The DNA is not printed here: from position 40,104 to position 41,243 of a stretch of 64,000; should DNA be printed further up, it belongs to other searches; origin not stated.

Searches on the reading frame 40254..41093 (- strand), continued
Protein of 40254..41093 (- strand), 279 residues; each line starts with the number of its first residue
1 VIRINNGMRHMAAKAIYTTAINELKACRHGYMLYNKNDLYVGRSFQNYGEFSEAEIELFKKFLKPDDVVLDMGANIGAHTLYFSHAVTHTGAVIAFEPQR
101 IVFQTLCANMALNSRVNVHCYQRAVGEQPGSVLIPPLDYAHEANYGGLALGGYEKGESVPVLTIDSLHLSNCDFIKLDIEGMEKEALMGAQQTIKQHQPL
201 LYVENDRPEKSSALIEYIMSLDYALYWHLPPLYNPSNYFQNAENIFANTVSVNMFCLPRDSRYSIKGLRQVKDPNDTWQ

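Call 27: find_encoding_contigs(protein=P0079, flank=7000, max_places=1)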
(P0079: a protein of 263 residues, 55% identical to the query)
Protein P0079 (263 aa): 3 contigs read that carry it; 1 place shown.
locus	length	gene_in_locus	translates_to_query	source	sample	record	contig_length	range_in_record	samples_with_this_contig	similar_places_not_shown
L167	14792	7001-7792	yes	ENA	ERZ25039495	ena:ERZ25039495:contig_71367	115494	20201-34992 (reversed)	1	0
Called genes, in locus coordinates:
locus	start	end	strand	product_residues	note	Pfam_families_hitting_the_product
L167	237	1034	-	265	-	PF01903:CbiX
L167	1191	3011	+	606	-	PF00498:FHA, PF16697:Yop-YscD_cpl, PF01590:GAF (weak), PF13185:GAF_2, PF00158:Sigma54_activat, PF14532:Sigma54_activ_2, PF25601:AAA_lid_14, PF02954:HTH_8, +1 more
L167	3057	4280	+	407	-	PF01011:PQQ (faint), PF13570:Beta-prop_ACSF4, PF13360:PQQ_2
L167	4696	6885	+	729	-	-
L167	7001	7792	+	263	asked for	PF05050:Methyltransf_21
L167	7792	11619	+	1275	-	PF05378:Hydant_A_N, PF01968:Hydantoinase_A, PF19278:Hydant_A_C, PF02538:Hydantoinase_B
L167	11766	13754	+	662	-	PF07719:TPR_2 (faint), PF13428:TPR_14 (faint), PF12895:ANAPC3 (faint), PF13424:TPR_12 (faint), PF00515:TPR_1 (faint), PF14559:TPR_19 (weak), PF13432:TPR_16 (weak), PF14559:TPR_19 (weak), +5 more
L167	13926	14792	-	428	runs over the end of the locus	PF00083:Sugar_tr, PF07690:MFS_1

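Call 28: find_encoding_contigs(protein=P0073, flank=7000, max_places=1)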
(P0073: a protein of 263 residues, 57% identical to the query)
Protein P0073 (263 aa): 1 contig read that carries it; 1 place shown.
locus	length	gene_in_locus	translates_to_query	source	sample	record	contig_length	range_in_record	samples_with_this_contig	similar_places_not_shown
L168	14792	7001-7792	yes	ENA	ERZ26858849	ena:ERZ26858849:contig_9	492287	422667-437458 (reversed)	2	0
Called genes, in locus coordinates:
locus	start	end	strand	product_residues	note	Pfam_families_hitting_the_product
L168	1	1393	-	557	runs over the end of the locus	-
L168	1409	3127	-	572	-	PF03485:Arg_tRNA_synt_N, PF00750:tRNA-synt_1d, PF05746:DALR_1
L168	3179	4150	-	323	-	PF19928:DUF6391 (faint), PF07136:DUF1385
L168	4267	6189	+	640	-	PF00515:TPR_1 (faint), PF07719:TPR_2 (faint), PF07721:TPR_4 (faint), PF13424:TPR_12 (weak), PF13432:TPR_16, PF14559:TPR_19, PF13424:TPR_12, PF13432:TPR_16, +11 more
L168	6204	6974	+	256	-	PF13489:Methyltransf_23, PF08241:Methyltransf_11 (faint), PF08242:Methyltransf_12 (weak), PF13847:Methyltransf_31 (weak)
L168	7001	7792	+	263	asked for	PF05050:Methyltransf_21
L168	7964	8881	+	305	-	PF00669:Flagellin_N, PF00700:Flagellin_C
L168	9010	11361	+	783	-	PF02465:FliD_N, PF07195:FliD_C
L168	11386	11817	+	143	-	PF02561:FliS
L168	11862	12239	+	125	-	PF05400:FliT (weak)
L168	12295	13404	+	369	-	PF10009:DUF2252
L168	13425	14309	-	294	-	PF13637:Ank_4 (faint), PF00023:Ank (faint), PF13606:Ank_3 (faint), PF12796:Ank_2, PF13857:Ank_5 (weak)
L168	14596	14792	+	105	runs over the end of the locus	-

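Call 29: find_encoding_contigs(protein=P0020, flank=7000, max_places=1)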
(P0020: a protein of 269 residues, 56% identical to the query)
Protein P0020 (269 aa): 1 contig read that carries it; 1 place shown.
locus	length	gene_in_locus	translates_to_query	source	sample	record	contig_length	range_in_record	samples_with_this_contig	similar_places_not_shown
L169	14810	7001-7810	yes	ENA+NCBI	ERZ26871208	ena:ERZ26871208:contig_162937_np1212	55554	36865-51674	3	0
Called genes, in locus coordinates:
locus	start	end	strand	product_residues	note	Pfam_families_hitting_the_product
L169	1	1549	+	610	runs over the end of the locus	PF16697:Yop-YscD_cpl, PF00498:FHA, PF01590:GAF (faint), PF13185:GAF_2, PF00158:Sigma54_activat, PF14532:Sigma54_activ_2, PF25601:AAA_lid_14, PF02954:HTH_8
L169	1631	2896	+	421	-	PF01011:PQQ (faint), PF13360:PQQ_2, PF13570:Beta-prop_ACSF4, PF13360:PQQ_2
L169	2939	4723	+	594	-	PF13432:TPR_16, PF14559:TPR_19, PF13414:TPR_11, PF13432:TPR_16, PF14559:TPR_19, PF00515:TPR_1, PF07719:TPR_2, PF13424:TPR_12, +43 more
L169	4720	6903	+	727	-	-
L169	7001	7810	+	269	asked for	PF05050:Methyltransf_21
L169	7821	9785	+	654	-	PF05378:Hydant_A_N, PF01968:Hydantoinase_A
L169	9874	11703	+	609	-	PF19278:Hydant_A_C (weak), PF02538:Hydantoinase_B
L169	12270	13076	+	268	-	PF00595:PDZ (weak), PF13180:PDZ_2, PF17820:PDZ_6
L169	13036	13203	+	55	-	-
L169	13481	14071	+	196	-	-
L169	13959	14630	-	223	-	PF07690:MFS_1, PF00083:Sugar_tr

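Call 31: search_solved_structures(query=A1, max_evalue=0.1)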
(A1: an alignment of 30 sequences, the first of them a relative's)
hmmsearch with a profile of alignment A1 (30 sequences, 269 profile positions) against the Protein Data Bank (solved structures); distinct sequences matched with E-value up to 0.1: 18.
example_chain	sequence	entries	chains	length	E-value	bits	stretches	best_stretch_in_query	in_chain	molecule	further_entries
2py6_A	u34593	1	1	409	1.8e-10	43.4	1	57-211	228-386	Methyltransferase FkbM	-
3a27_A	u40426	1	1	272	0.00059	22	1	51-109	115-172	Uncharacterized protein MJ1557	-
3lga_A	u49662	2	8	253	0.0024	20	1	53-87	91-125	SAM-dependent methyltransferase | SAM-dependent methyltransferase, putative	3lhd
3mb5_A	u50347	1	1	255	0.0024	20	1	53-87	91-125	SAM-dependent methyltransferase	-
2b25_A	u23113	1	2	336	0.0028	19.8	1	53-88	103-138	hypothetical protein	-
3eey_A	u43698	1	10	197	0.0077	18.3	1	47-89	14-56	Putative rRNA methylase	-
1i9g_A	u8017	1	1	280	0.025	16.6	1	54-88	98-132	HYPOTHETICAL PROTEIN RV2118C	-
8h0s_A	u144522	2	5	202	0.041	16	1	47-89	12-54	Putative rRNA methylase YtqB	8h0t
4pon_A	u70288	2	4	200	0.047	15.7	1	47-89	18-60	Putative RNA methylase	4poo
1eiz_A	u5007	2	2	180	0.047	15.7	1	43-86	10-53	FTSJ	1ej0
1o54_A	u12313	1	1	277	0.047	15.7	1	53-88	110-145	SAM-dependent O-methyltransferase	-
5c1i_A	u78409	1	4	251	0.052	15.6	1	54-88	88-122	tRNA (adenine(58)-N(1))-methyltransferase TrmI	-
2pwy_A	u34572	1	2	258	0.054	15.5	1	54-88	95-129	tRNA (adenine-N(1)-)-methyltransferase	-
5c0o_E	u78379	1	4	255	0.056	15.5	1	54-88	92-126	tRNA (adenine(58)-N(1))-methyltransferase TrmI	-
3dh0_A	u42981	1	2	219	0.074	15.1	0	53-90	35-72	SAM dependent methyltransferase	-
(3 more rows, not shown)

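Call 36: find_encoding_contigs(protein=P0022, flank=8000, max_places=1)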
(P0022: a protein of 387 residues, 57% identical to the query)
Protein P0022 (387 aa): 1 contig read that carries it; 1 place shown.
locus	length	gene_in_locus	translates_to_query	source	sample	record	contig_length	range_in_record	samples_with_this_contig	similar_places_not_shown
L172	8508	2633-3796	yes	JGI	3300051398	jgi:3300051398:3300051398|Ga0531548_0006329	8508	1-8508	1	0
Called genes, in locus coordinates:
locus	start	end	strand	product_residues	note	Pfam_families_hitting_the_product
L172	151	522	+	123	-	PF23914:TPR_CcmH_CycH (weak), PF25063:ARM_TT21_C (faint), PF13424:TPR_12, PF13428:TPR_14 (faint), PF13432:TPR_16 (weak), PF00515:TPR_1 (weak), PF07719:TPR_2 (weak), PF13414:TPR_11, +5 more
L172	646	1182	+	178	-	PF13414:TPR_11 (weak), PF00515:TPR_1, PF07719:TPR_2 (weak), PF13181:TPR_8 (weak), PF13424:TPR_12, PF13432:TPR_16, PF13414:TPR_11, PF14559:TPR_19 (weak), +9 more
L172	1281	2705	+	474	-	PF12895:ANAPC3 (weak), PF13424:TPR_12 (weak), PF13432:TPR_16 (weak), PF14559:TPR_19 (weak), PF13424:TPR_12, PF13414:TPR_11 (weak), PF00515:TPR_1, PF13414:TPR_11, +15 more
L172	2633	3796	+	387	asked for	PF01075:Glyco_transf_9 (faint), PF05050:Methyltransf_21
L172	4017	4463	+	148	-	PF13527:Acetyltransf_9, PF00583:Acetyltransf_1, PF13673:Acetyltransf_10 (faint), PF13508:Acetyltransf_7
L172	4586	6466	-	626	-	PF02518:HATPase_c (weak), PF13589:HATPase_c_3, PF01119:DNA_mis_repair, PF08676:MutL_C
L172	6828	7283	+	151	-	-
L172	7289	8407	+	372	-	PF01041:DegT_DnrJ_EryC1, PF00155:Aminotran_1_2 (weak), PF01212:Beta_elim_lyase (weak)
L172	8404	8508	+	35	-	?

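Call 55: search_protein_families(library=pfam, proteins=[L110:4296-6473:+, L132:576-1355:-, L161:10078-10539:-, L140:1209-2666:+, L139:1435-4401:+, L142:10817-11473:-, L142:13073-13816:-, L104:7790-10807:+], max_evalue=0.00001)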
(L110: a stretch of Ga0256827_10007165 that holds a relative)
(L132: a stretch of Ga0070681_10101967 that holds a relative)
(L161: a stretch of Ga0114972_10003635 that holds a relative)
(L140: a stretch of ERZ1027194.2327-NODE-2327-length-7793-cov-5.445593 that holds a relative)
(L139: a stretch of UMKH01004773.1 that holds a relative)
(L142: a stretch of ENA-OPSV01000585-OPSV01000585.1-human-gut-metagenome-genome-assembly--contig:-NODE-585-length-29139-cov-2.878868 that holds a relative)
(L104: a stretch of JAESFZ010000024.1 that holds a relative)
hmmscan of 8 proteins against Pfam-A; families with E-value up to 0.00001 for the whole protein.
L110:4296-6473:+ (726 aa): 3 families
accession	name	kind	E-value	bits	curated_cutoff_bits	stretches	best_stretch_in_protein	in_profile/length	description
PF00005.33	ABC_tran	-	2.2e-30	106.5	25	1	513-660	2-137/137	ABC transporter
PF00664.28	ABC_membrane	-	9.8e-13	48.8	28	1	184-444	4-268/274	ABC transporter transmembrane region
PF03412.21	Peptidase_C39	-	5.4e-08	33.2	22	1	35-156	9-132/133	Peptidase C39 family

L132:576-1355:- (260 aa): 0 families

L161:10078-10539:- (154 aa): 0 families

L140:1209-2666:+ (486 aa): 2 families
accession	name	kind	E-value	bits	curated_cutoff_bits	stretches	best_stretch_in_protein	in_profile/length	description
PF21129.3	TibC_1st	-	4.1e-19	68.8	27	1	67-127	2-62/63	Glycosyltransferase TibC, N-terminal domain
PF01075.23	Glyco_transf_9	-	4.6e-11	43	22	1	235-388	72-228/247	Glycosyltransferase family 9 (heptosyltransferase)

L139:1435-4401:+ (989 aa): 1 family
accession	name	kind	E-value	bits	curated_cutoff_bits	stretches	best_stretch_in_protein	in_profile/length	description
PF03797.25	Autotransporter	-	4.2e-32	112.3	26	1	735-967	1-254/255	Autotransporter beta-domain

L142:10817-11473:- (219 aa): 0 families

L142:13073-13816:- (248 aa): 0 families

L104:7790-10807:+ (1006 aa): 29 families (the best 25 are shown)
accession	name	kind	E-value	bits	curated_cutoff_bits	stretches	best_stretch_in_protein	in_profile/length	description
PF13414.12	TPR_11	-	2.9e-76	251.3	26.8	6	285-321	6-42/42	TPR repeat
PF00515.34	TPR_1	-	1.4e-75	246.7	27.8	6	173-204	3-34/34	Tetratricopeptide repeat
PF07719.23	TPR_2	-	8.6e-73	235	27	6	172-204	2-34/34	Tetratricopeptide repeat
PF13432.12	TPR_16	-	7.2e-65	215.4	32.7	5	176-238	2-64/65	Tetratricopeptide repeat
PF13431.12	TPR_17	-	2e-56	184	24.4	2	296-328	2-34/34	Tetratricopeptide repeat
PF13181.12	TPR_8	-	1.2e-52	172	25.7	2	240-271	2-33/34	Tetratricopeptide repeat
PF13424.12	TPR_12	-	5.6e-49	164.7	30.1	4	239-303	3-75/77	Tetratricopeptide repeat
PF14559.12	TPR_19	-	2.3e-40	137.2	25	4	181-245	1-64/68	Tetratricopeptide repeat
PF13176.12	TPR_7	-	5.2e-35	117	27.9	0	242-269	2-29/36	Tetratricopeptide repeat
PF13428.12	TPR_14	-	1.1e-34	115.7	23.5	0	39-77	4-42/44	Tetratricopeptide repeat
PF13374.12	TPR_10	-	2.8e-31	107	27.5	1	240-268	3-31/42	Tetratricopeptide repeat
PF13371.12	TPR_9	-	1.5e-25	89.4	35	0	115-172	7-64/73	Tetratricopeptide repeat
PF13174.12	TPR_6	-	2.6e-23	81.4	26.3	0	141-169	4-32/33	Tetratricopeptide repeat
PF05050.19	Methyltransf_21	-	2.6e-22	80.2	22.7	1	791-949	1-172/173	Methyltransferase FkbM domain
PF24575.1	TPR_Slam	-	2.3e-21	76.6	35.2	0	135-190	45-100/104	Surface lipoprotein assembly modifier, N-terminal TPR repeats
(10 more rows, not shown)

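Call 58: search_protein_families(library=pfam, proteins=[L093:3-9281:+, L093:9245-9976:+, L093:14769-16040:+, L093:16121-17101:+, L117:1-2958:-, L144:8783-9988:+, L144:7725-8786:+, L144:6589-7761:+, L144:3662-6553:+, L110:825-1511:+], max_evalue=0.00001)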
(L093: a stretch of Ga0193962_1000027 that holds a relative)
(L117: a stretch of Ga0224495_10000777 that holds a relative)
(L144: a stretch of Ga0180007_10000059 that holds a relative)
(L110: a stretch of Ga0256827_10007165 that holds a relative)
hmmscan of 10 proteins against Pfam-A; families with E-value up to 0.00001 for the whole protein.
L093:3-9281:+ (3093 aa): 1 family
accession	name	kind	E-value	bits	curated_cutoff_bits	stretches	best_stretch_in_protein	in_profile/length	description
PF00353.25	HemolysinCabind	-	1.3e-101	332.2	23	7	320-354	1-35/36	RTX calcium-binding nonapeptide repeat (4 copies)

L093:9245-9976:+ (244 aa): 1 family
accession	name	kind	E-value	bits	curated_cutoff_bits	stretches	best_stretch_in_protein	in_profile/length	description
PF07277.16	SapC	-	7.4e-38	130.8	28.9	1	25-239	1-219/220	SapC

L093:14769-16040:+ (424 aa): 3 families
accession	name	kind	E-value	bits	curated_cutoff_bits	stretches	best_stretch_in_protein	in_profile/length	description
PF13437.12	HlyD_3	-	3.8e-16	60.2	22.2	1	279-389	2-104/106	HlyD family secretion protein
PF13533.13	Biotin_lipoyl_2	-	4e-09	36.5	29.8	1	61-83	9-31/32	Biotin-lipoyl like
PF16576.10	HlyD_D23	-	1e-07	31.9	30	0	201-344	61-174/214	Barrel-sandwich domain of CusB or HlyD membrane-fusion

L093:16121-17101:+ (327 aa): 0 families

L117:1-2958:- (986 aa): 1 family
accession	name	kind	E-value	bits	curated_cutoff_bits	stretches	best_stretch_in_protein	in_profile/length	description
PF00353.25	HemolysinCabind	-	1.2e-45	153.4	23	7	869-903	1-35/36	RTX calcium-binding nonapeptide repeat (4 copies)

L144:8783-9988:+ (402 aa): 1 family
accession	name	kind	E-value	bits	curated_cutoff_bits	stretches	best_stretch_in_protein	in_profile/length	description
PF02350.25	Epimerase_2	-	5.8e-85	285.6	30.6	1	36-381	2-346/347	UDP-N-acetylglucosamine 2-epimerase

L144:7725-8786:+ (354 aa): 2 families
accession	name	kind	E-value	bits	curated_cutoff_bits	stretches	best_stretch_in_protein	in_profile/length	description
PF03102.20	NeuB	-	9.5e-102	340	22.1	1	44-286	1-241/241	NeuB family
PF08666.17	SAF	-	5.8e-10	40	21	1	301-352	2-57/63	SAF domain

L144:6589-7761:+ (391 aa): 1 family
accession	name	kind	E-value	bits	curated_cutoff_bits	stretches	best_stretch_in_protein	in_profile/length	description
PF01041.23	DegT_DnrJ_EryC1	-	1.1e-88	298.3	19.8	1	39-390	4-346/360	DegT/DnrJ/EryC1/StrS aminotransferase family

L144:3662-6553:+ (964 aa): 11 families
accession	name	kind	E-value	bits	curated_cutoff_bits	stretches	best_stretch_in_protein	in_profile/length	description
PF01973.23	MptE-like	-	3.4e-37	128.3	34.6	1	222-383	12-170/171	6-hydroxymethylpterin diphosphokinase MptE-like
PF07719.23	TPR_2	-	6.7e-18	63.7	27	0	887-918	1-32/34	Tetratricopeptide repeat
PF14559.12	TPR_19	-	5.1e-16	59.2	25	1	901-950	5-54/68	Tetratricopeptide repeat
PF13181.12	TPR_8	-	3.7e-14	52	25.7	0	887-914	1-28/34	Tetratricopeptide repeat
PF00515.34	TPR_1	-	8.7e-14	51.1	27.8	0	887-914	1-28/34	Tetratricopeptide repeat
PF13424.12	TPR_12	-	5.1e-10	39.9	30.1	0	889-946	5-70/77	Tetratricopeptide repeat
PF13432.12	TPR_16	-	7e-10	39.6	32.7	0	656-716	2-62/65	Tetratricopeptide repeat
PF13428.12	TPR_14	-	8.7e-10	38.7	23.5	0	853-894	1-42/44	Tetratricopeptide repeat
PF13174.12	TPR_6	-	4.8e-07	30.4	26.3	0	926-950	5-29/33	Tetratricopeptide repeat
PF25063.1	ARM_TT21_C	-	2.1e-06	28.2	35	0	854-913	96-155/209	Tetratricopeptide repeat protein 21 C-terminal ARM domain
PF20157.4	Maf_flag10_N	-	3e-06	27.3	23.5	0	84-137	111-163/228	Glycosyltransferase Maf N-terminal domain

L110:825-1511:+ (229 aa): 1 family
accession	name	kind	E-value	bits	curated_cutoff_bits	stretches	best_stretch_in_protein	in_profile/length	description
PF07277.16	SapC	-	6.6e-36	124.4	28.9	1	12-225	1-219/220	SapC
